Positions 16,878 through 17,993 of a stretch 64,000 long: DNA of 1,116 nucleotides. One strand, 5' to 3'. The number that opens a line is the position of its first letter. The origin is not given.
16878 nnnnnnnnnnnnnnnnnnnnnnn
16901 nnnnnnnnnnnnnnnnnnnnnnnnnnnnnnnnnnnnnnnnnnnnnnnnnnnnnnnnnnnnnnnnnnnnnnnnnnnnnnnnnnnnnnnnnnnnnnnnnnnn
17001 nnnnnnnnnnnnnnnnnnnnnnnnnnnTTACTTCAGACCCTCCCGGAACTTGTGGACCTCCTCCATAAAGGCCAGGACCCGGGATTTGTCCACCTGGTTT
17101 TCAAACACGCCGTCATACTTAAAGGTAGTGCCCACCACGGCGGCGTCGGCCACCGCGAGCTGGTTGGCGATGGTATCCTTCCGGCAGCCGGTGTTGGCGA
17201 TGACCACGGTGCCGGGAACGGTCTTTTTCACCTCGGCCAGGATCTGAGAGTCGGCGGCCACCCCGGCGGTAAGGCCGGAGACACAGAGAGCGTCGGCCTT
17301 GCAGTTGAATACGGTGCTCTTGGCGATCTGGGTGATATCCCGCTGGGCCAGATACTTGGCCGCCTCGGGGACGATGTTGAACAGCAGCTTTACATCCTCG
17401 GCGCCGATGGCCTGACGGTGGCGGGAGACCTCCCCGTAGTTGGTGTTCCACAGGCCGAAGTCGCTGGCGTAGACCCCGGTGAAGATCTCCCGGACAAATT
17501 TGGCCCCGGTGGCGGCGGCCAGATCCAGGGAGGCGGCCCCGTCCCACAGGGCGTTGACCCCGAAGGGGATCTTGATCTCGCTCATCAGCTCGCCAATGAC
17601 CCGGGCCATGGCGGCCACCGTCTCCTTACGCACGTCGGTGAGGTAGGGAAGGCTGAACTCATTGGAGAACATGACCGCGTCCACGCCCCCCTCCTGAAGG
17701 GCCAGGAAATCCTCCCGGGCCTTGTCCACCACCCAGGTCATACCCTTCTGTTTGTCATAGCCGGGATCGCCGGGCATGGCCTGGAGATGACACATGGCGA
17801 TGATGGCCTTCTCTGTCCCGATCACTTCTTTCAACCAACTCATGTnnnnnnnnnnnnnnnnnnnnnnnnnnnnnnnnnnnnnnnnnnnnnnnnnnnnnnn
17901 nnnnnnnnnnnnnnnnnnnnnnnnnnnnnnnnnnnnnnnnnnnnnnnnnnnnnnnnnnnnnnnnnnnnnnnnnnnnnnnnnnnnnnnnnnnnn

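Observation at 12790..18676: DeoR-BtpA/SgcQ-HAD-FGGY kinase-deaminase operon: orphan pathway for an unusual nucleoside or aminated sugar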

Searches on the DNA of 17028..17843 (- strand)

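Call 97: search_dna_similar(query=L075:8001-8804:+, collection=ecoli_genomes, mode=distant, max_rows=3)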
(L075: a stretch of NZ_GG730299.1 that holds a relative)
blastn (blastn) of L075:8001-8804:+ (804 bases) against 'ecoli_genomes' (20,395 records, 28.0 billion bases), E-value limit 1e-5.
Records with a match: 1657; places in all: 1659; records where one place covers at least 80% of the query: 1657.
Genomes with a match: 1657 of 5426; with a place that covers at least 80% of the query: 1657. Places per genome that has any: lowest 1, median 1, highest 2. On chromosomes: 1659 places; on plasmids: 0.
Best place of each record, by identity: 95-99% 1653; 90-95% 4.
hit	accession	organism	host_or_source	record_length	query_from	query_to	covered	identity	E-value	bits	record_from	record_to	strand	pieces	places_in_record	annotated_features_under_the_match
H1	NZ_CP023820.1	Escherichia coli strain 7/2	Homo sapiens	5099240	1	802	100%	96.0%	0e+0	1303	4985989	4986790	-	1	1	sgcQ: BtpA family protein SgcQ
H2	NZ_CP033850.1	Escherichia coli strain FDAARGOS_497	Homo sapiens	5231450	1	802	100%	96.0%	0e+0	1303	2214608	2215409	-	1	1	sgcQ: BtpA family protein SgcQ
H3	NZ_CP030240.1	Escherichia coli strain ER1709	-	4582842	1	802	100%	96.0%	0e+0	1303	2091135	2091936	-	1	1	sgcQ: BtpA family protein SgcQ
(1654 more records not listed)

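Call 98: get_annotated_region(hit=H3, flank=4500)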
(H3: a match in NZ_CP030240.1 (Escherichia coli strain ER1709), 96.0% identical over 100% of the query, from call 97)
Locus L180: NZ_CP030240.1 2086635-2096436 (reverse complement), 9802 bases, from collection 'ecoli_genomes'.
description: Escherichia coli strain ER1709 chromosome, complete genome
organism: Escherichia coli strain ER1709 (NCBI taxid 562)
replicon: chromosome; assembly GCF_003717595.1
host: -; source: -; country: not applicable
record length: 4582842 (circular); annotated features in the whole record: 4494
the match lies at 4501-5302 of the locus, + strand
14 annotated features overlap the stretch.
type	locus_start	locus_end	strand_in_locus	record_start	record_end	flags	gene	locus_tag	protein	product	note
CDS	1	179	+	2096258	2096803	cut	yjhQ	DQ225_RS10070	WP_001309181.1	GNAT family N-acetyltransferase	-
CDS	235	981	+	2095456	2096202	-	yjhP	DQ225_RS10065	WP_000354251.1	SAM-dependent methyltransferase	-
CDS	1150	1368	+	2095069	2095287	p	-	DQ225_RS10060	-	hypothetical protein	internal stop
CDS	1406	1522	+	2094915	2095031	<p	-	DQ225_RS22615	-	VOC family protein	internal stop; incomplete; partial in the middle of a contig; missing C-terminus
CDS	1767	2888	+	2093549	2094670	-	sgcX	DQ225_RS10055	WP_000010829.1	M42 family metallopeptidase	-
CDS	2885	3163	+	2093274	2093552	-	sgcB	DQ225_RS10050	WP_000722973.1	PTS sugar transporter subunit IIB SgcB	-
CDS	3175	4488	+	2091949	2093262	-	sgcC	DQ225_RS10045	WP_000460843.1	PTS sugar transporter subunit IIC SgcC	-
CDS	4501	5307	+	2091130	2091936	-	sgcQ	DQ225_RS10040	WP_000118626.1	BtpA family protein SgcQ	-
CDS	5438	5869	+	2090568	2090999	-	sgcA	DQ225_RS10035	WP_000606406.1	SgcA family PTS sugar transporter subunit IIA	-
CDS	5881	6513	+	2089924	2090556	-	sgcE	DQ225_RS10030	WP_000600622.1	ribulose-phosphate 3 epimerase family protein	-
CDS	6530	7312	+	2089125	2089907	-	sgcR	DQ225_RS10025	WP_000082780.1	DeoR/GlpR family DNA-binding transcription regulator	-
CDS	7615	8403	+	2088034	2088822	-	yjhI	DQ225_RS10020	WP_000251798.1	IclR family transcriptional regulator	-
CDS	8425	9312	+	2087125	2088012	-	yjhH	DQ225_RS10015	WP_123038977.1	dihydrodipicolinate synthase family protein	-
CDS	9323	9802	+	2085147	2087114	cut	yjhG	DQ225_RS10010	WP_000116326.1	xylonate dehydratase YjhG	-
